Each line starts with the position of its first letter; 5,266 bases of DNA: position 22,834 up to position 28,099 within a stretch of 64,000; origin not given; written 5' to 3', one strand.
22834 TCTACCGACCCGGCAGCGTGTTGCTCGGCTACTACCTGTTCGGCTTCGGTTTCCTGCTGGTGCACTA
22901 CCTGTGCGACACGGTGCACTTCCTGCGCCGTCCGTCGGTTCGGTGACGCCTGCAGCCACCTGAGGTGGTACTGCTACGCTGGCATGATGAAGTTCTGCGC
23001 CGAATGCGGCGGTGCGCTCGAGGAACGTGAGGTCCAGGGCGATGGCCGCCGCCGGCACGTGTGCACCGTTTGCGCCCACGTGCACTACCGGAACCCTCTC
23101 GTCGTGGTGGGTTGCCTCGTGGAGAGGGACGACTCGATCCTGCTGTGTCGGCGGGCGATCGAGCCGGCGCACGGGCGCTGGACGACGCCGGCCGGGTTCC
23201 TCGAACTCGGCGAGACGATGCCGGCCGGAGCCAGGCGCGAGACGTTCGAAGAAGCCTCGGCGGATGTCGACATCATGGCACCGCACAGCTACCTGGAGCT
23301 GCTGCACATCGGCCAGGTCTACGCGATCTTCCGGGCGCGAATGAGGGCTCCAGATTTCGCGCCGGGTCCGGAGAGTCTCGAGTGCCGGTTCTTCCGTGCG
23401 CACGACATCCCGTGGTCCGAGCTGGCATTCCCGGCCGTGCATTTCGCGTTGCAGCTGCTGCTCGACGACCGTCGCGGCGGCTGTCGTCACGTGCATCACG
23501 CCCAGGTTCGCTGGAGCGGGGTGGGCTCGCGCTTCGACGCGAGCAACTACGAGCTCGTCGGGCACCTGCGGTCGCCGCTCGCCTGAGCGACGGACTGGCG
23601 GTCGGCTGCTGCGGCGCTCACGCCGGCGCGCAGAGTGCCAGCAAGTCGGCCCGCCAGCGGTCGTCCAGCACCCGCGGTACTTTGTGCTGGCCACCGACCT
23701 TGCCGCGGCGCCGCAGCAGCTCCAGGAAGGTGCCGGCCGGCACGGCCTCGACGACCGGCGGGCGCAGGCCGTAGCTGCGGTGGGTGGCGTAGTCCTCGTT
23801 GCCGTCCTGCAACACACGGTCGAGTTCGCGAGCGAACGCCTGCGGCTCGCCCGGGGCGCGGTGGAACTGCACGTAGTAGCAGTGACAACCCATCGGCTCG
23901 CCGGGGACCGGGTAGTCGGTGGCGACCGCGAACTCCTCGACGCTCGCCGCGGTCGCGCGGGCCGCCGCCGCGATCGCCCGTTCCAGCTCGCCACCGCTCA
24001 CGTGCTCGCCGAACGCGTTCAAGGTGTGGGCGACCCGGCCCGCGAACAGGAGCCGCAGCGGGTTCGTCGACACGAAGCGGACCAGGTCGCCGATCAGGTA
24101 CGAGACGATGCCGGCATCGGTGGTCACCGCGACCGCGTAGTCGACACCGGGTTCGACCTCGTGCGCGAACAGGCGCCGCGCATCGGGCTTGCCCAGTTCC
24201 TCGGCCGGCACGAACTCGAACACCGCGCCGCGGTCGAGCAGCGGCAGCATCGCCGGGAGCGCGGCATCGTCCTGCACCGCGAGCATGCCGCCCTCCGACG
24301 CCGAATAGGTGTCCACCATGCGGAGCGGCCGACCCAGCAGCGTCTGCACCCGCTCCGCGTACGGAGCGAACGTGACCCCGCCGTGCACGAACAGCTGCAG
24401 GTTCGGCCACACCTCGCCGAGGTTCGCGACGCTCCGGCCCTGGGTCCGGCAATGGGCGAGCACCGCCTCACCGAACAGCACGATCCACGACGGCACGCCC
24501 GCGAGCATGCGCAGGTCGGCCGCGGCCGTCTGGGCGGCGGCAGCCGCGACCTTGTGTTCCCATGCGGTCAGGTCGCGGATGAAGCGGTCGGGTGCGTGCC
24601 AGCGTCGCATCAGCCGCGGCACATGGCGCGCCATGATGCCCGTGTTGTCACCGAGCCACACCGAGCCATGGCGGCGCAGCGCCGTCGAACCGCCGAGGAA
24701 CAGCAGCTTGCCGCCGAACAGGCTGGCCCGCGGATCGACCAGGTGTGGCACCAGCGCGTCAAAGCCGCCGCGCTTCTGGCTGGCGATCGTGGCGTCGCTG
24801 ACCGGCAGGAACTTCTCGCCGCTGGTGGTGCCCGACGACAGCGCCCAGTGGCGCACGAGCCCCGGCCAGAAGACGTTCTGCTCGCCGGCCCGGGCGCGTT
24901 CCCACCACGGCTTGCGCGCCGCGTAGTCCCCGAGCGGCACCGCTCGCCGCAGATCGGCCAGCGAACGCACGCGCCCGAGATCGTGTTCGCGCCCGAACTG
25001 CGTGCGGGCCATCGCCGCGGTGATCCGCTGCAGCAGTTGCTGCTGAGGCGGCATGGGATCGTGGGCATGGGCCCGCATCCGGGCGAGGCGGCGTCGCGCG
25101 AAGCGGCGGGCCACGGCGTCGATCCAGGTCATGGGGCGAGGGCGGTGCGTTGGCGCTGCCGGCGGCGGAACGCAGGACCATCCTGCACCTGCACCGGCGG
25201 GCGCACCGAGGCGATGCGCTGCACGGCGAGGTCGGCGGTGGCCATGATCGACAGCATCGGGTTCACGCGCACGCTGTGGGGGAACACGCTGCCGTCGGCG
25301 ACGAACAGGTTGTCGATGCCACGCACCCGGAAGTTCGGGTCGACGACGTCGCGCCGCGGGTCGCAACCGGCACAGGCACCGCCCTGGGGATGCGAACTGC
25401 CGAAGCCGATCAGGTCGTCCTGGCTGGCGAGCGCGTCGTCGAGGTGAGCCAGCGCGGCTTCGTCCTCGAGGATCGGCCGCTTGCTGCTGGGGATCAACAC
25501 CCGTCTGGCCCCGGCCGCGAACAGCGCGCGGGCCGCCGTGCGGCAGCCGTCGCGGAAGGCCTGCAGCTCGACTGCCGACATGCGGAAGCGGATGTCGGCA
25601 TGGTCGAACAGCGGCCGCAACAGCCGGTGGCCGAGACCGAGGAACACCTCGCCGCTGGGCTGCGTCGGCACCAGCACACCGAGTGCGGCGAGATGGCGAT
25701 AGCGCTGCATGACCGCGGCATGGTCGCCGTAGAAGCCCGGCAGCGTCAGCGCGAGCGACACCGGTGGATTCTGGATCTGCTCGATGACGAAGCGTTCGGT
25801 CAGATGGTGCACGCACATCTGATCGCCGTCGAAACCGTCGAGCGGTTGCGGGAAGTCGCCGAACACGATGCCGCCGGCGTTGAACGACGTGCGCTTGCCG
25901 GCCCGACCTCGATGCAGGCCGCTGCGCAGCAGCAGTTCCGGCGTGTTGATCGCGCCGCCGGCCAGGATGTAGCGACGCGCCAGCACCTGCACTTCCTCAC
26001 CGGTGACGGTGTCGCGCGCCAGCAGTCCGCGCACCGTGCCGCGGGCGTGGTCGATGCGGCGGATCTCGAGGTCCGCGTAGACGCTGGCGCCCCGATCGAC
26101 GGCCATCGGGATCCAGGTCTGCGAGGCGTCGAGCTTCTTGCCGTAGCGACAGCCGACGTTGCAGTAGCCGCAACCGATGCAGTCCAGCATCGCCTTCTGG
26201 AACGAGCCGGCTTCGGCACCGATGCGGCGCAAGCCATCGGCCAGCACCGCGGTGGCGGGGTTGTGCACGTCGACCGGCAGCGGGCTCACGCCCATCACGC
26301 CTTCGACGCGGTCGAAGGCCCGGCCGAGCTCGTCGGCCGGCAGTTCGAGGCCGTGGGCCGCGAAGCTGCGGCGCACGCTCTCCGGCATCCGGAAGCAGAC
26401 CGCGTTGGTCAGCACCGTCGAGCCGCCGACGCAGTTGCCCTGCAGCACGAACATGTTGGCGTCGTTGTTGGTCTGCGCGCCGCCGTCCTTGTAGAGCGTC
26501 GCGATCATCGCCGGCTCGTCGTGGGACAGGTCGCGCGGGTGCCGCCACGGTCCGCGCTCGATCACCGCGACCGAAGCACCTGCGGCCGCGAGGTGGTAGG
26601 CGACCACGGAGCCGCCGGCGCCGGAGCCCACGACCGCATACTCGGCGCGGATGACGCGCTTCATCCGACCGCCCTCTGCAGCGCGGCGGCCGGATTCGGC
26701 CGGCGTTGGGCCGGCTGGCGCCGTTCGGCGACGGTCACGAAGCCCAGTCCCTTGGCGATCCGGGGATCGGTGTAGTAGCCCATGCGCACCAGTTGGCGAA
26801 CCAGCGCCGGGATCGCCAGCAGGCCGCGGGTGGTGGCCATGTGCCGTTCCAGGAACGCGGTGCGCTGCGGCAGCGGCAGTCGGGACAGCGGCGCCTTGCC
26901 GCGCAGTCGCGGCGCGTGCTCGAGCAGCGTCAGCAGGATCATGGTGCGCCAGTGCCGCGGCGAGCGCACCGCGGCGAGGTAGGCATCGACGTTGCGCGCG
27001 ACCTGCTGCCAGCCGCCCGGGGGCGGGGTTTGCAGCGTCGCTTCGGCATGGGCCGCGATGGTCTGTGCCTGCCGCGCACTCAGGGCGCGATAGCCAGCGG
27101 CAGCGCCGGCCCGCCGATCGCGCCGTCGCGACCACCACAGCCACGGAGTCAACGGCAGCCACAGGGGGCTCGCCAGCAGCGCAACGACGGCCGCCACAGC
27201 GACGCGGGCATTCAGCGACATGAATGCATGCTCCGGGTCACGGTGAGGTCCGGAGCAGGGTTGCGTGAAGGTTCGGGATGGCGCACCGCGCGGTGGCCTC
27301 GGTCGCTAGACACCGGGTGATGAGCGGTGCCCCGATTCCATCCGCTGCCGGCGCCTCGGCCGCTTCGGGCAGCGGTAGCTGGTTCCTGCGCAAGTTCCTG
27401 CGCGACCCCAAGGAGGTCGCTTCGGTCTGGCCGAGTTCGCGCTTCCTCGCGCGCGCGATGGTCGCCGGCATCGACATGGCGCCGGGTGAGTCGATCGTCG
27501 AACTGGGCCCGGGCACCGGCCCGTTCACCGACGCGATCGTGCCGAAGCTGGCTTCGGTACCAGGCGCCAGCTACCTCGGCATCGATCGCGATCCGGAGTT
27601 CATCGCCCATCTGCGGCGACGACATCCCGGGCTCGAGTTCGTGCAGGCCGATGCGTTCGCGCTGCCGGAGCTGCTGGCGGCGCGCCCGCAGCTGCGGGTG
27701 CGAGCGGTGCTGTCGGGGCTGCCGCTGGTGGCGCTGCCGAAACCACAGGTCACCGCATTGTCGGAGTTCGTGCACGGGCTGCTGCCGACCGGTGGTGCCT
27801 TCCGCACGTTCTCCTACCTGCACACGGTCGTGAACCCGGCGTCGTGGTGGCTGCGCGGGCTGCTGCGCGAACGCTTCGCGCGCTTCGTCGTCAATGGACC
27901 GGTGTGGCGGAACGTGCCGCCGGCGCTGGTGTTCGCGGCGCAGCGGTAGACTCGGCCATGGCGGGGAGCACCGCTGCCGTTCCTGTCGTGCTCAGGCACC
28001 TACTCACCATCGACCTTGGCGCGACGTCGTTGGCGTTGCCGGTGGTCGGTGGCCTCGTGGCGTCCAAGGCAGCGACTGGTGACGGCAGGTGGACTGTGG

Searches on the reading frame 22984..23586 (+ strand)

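Call 12: search_protein_families(library=ncbifam, proteins=[window:22984-23586:+], max_evalue=0.00001)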
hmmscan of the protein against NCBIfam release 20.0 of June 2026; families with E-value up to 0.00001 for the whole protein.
window:22984-23586:+ (200 aa): 2 families
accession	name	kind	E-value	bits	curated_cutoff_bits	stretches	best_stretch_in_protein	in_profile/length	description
NF001299.0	PRK00241.1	equivalog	8.4e-13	48.4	158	1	2-95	102-190/263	NAD(+) diphosphatase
NF003785.0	PRK05379.1-1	equivalog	3.4e-07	29.8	418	1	33-95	197-259/347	bifunctional nicotinamide-nucleotide adenylyltransferase/Nudix hydroxylase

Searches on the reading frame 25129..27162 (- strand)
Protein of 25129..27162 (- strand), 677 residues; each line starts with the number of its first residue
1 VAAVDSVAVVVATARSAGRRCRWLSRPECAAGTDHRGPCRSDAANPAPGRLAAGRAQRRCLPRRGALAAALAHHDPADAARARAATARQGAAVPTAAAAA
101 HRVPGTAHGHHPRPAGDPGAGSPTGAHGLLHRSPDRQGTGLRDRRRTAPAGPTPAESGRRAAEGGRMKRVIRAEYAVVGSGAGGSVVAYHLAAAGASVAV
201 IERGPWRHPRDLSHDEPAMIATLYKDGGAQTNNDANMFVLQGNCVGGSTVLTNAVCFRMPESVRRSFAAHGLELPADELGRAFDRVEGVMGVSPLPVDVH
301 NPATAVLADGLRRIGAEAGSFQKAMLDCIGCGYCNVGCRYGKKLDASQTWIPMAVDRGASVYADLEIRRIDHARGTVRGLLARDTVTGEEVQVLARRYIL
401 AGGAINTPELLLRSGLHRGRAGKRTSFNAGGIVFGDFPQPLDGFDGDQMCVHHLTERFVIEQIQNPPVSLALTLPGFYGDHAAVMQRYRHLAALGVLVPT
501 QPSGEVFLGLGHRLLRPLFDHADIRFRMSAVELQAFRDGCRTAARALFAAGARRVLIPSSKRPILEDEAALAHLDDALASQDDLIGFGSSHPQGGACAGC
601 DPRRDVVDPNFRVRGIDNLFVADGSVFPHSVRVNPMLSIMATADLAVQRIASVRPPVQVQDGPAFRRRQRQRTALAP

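Call 12: search_protein_families(library=ncbifam, proteins=[window:25129-27162:-], max_evalue=0.00001)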
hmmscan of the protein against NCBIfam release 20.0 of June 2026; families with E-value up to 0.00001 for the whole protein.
window:25129-27162:- (677 aa): 6 families
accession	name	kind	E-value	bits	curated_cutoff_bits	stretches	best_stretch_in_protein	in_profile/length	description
NF058674.1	CholsOxChoxAB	equivalog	3.8e-23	81.8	850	2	174-293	7-131/535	cholesterol oxidase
TIGR04542.1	GMC_mycofac_2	equivalog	7.1e-18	64.8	400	1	177-420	4-241/425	mycofactocin system GMC family oxidoreductase MftG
TIGR03970.1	mycofact_MftG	equivalog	2.7e-16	59.6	387.45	1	175-644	3-480/487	mycofactocin dehydrogenase MftG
NF002550.0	PRK02106.1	subfamily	1.2e-14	53.8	605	0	590-665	472-547/563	choline dehydrogenase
TIGR01810.1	betA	equivalog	1.3e-10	40.6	732.1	0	590-642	465-518/532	choline dehydrogenase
TIGR02462.1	pyranose_ox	equivalog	3e-07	29.7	544.9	0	591-650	484-543/548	pyranose oxidase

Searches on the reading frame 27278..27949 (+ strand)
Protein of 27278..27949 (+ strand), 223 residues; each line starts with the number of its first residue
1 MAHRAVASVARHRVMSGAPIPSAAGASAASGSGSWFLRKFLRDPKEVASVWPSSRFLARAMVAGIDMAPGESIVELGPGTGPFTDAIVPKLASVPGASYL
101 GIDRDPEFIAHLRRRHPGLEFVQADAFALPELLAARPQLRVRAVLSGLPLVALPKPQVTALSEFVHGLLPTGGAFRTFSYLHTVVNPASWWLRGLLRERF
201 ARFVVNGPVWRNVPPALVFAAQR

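Call 12: search_protein_families(library=ncbifam, proteins=[window:27278-27949:+], max_evalue=0.00001)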
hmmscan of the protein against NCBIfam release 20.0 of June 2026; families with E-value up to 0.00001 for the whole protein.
window:27278-27949:+ (223 aa): 2 families
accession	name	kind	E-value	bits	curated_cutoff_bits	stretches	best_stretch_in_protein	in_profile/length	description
NF041658.1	ornithlipidmtase_OlsG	equivalog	1.9e-28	99.6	350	1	35-219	6-183/191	ornithine lipid N-methyltransferase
NF045881.1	PLipidMtase_Agro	equivalog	3e-21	75.8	250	1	36-219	19-192/197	phospholipid N-methyltransferase PmtA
